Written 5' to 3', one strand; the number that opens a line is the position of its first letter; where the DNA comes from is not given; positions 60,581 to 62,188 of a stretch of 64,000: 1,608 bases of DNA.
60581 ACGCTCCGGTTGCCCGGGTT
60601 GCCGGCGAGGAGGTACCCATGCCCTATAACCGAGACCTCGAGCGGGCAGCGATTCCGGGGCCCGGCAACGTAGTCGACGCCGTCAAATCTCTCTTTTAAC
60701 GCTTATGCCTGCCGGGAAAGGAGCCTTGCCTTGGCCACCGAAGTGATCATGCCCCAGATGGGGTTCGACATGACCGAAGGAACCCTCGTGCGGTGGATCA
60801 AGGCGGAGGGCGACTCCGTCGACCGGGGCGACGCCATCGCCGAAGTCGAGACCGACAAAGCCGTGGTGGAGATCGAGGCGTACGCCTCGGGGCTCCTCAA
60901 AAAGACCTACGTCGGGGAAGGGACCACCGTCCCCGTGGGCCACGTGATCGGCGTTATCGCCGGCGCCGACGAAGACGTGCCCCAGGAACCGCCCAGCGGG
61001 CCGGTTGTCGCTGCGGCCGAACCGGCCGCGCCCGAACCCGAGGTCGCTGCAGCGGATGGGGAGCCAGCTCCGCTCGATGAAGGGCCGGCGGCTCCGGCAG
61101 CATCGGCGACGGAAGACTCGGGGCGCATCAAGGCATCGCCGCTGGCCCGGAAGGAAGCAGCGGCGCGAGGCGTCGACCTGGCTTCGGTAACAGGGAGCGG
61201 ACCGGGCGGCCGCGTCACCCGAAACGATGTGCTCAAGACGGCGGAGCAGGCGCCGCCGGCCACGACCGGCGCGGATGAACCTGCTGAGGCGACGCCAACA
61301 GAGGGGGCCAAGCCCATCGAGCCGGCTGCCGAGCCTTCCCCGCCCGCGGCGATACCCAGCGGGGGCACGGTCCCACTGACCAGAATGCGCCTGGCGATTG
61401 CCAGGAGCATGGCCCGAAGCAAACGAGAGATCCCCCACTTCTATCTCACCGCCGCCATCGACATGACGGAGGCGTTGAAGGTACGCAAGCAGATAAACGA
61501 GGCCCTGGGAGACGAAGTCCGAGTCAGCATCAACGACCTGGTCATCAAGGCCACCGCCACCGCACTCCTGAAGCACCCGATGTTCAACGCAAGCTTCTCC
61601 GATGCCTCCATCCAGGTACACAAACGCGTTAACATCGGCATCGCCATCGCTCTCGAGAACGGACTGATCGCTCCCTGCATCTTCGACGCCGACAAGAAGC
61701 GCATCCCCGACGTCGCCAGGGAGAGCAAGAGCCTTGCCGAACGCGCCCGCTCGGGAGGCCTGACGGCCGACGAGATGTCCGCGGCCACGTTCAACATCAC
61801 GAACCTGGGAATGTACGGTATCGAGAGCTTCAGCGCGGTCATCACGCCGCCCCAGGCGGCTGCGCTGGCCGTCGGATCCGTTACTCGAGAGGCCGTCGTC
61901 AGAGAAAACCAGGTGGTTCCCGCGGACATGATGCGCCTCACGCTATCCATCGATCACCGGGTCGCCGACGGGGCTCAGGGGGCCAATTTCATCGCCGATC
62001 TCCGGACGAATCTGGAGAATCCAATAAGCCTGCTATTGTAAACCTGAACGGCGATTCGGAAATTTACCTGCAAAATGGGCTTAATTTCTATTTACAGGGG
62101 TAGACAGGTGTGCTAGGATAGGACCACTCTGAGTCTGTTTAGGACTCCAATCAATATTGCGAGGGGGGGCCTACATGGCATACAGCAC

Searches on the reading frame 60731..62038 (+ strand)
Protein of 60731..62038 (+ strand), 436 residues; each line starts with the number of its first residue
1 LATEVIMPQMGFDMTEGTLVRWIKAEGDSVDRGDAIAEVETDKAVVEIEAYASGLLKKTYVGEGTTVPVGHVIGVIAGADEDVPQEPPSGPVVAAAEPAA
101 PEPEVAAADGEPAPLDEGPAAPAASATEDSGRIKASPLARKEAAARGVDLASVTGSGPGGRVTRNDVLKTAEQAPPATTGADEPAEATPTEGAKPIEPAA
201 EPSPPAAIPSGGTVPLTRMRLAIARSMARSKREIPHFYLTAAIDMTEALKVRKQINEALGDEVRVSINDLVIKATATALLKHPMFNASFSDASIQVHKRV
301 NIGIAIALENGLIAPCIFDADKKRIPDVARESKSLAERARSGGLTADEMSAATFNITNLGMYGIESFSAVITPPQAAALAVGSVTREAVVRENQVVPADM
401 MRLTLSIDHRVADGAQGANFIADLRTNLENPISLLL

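Call 42: search_protein_families(library=pfam, proteins=[window:60731-62038:+], max_evalue=0.00001)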
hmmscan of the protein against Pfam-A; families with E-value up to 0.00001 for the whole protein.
window:60731-62038:+ (436 aa): 3 families
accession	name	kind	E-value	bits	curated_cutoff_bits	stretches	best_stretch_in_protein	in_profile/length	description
PF00198.28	2-oxoacid_dh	-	1.5e-77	260.6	23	1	213-436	6-232/232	2-oxoacid dehydrogenases acyltransferase (catalytic domain)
PF00364.28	Biotin_lipoyl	-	1.1e-17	64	22.1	1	4-76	2-73/73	Biotin-requiring enzyme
PF02817.22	E3_binding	-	1.3e-14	54.5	23.7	1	133-168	1-36/36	e3 binding domain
